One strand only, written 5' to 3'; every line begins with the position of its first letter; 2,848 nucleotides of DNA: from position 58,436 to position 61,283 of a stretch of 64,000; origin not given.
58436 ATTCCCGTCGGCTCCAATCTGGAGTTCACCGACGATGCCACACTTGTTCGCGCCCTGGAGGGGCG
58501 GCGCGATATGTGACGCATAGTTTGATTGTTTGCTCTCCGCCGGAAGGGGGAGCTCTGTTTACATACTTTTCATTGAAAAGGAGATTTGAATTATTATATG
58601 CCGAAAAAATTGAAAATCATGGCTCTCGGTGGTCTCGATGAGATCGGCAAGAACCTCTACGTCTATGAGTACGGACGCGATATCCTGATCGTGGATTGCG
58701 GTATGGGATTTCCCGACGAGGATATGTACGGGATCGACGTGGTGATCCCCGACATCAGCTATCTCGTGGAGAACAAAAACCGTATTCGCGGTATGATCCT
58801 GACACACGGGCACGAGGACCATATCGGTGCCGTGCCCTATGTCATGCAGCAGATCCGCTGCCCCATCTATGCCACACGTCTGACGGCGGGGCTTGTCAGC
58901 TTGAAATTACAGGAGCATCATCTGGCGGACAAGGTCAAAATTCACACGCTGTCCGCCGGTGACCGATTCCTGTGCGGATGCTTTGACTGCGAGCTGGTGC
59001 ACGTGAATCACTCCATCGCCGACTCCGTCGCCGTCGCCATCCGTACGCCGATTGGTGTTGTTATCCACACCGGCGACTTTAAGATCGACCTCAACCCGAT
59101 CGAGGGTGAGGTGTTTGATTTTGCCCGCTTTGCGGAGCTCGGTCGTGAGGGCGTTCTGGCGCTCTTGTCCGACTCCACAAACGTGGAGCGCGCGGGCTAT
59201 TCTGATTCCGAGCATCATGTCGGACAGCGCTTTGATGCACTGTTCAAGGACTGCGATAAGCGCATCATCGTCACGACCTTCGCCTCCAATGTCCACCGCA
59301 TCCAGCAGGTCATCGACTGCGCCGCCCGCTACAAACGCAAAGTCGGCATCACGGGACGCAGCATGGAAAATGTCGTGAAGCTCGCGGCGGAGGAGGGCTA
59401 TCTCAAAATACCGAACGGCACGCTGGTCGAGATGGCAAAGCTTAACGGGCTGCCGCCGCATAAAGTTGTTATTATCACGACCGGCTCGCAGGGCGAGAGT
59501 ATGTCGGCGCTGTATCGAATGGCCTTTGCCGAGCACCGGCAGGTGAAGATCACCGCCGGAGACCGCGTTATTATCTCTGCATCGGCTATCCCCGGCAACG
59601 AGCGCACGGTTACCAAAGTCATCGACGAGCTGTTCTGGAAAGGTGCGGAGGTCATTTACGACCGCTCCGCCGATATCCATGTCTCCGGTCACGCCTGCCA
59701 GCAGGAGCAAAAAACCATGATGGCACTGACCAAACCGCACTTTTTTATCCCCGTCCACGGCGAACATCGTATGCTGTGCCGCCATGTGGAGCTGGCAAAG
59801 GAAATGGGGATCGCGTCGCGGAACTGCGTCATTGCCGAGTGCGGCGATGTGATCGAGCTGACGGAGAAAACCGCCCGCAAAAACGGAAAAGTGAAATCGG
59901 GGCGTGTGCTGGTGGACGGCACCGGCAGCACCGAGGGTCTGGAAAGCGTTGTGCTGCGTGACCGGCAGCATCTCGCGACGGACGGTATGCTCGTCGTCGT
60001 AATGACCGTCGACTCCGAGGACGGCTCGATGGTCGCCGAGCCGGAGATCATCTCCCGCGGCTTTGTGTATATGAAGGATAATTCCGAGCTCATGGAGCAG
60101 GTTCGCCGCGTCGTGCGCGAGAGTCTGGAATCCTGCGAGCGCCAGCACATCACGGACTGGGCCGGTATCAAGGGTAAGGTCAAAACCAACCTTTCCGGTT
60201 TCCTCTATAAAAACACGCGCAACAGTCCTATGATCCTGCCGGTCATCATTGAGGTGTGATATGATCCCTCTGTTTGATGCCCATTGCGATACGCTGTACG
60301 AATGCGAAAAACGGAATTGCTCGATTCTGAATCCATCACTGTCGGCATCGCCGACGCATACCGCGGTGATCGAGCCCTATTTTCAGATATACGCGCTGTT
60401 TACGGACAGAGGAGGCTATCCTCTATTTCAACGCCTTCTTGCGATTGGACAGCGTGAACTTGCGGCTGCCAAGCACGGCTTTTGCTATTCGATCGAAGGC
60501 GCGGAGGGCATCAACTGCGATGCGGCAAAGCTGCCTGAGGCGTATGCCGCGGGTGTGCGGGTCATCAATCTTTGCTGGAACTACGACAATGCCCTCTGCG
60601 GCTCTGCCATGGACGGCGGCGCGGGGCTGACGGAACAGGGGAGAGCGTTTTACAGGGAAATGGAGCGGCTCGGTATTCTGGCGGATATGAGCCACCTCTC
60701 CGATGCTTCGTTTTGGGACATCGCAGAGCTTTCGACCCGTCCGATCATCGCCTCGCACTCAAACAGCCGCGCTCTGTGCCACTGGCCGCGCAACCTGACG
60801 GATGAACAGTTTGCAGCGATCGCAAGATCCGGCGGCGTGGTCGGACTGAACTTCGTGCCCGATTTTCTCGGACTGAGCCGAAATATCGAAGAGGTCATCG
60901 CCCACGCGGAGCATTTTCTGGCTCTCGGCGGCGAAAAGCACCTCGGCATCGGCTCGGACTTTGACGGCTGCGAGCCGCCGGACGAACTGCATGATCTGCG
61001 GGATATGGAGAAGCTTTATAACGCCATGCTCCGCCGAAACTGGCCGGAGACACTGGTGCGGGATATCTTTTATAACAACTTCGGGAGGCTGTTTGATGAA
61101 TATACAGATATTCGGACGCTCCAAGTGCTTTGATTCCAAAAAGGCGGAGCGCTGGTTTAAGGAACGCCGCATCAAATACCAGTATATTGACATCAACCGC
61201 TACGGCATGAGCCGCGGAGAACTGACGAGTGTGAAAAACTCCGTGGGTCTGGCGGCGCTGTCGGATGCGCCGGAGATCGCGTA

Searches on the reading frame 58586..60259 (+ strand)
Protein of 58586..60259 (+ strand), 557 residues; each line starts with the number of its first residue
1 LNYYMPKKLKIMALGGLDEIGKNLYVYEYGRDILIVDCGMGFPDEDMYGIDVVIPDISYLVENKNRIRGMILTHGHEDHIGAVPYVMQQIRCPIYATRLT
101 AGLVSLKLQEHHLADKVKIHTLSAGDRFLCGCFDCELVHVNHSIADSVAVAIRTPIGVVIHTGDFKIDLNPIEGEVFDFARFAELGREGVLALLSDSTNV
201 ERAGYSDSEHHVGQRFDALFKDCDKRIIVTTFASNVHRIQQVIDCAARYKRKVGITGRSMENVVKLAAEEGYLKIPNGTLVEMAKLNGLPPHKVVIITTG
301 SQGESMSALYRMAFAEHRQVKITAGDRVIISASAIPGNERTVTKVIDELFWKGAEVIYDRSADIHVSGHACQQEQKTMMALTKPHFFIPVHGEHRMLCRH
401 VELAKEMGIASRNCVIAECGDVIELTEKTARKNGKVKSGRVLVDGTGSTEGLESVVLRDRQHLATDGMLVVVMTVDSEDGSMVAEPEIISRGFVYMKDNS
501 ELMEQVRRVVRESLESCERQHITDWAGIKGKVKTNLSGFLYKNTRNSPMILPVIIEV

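Call 45: search_protein_families(library=pfam, max_evalue=0.00001, proteins=[window:58586-60259:+])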
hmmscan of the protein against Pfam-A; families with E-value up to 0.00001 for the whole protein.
window:58586-60259:+ (557 aa): 5 families
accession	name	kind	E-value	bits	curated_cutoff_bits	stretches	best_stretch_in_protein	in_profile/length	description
PF22505.1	RNase_J_b_CASP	-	1.9e-51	173.6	27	1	225-349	2-126/126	Ribonuclease J, beta-CASP domain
PF17770.6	RNase_J_C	-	2.4e-34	118.8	23.8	1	456-557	1-102/102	Ribonuclease J C-terminal domain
PF00753.33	Lactamase_B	-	4.9e-12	46.6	22.7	1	22-165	6-150/196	Metallo-beta-lactamase superfamily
PF07521.17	RMMBL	-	6.4e-10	39.3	21.6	1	363-409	10-58/63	Zn-dependent metallo-hydrolase RNA specificity domain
PF12706.13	Lactamase_B_2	-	3.7e-07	30.4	27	1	60-166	24-144/200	Beta-lactamase superfamily domain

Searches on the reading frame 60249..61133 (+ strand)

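Call 45: search_protein_families(library=pfam, max_evalue=0.00001, proteins=[window:60249-61133:+])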
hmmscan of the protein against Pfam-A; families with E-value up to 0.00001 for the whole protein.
window:60249-61133:+ (294 aa): 1 family
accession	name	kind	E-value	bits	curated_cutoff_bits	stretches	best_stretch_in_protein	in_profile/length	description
PF01244.27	Peptidase_M19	-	3.3e-71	240.5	26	1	72-283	101-318/319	Membrane dipeptidase (Peptidase family M19)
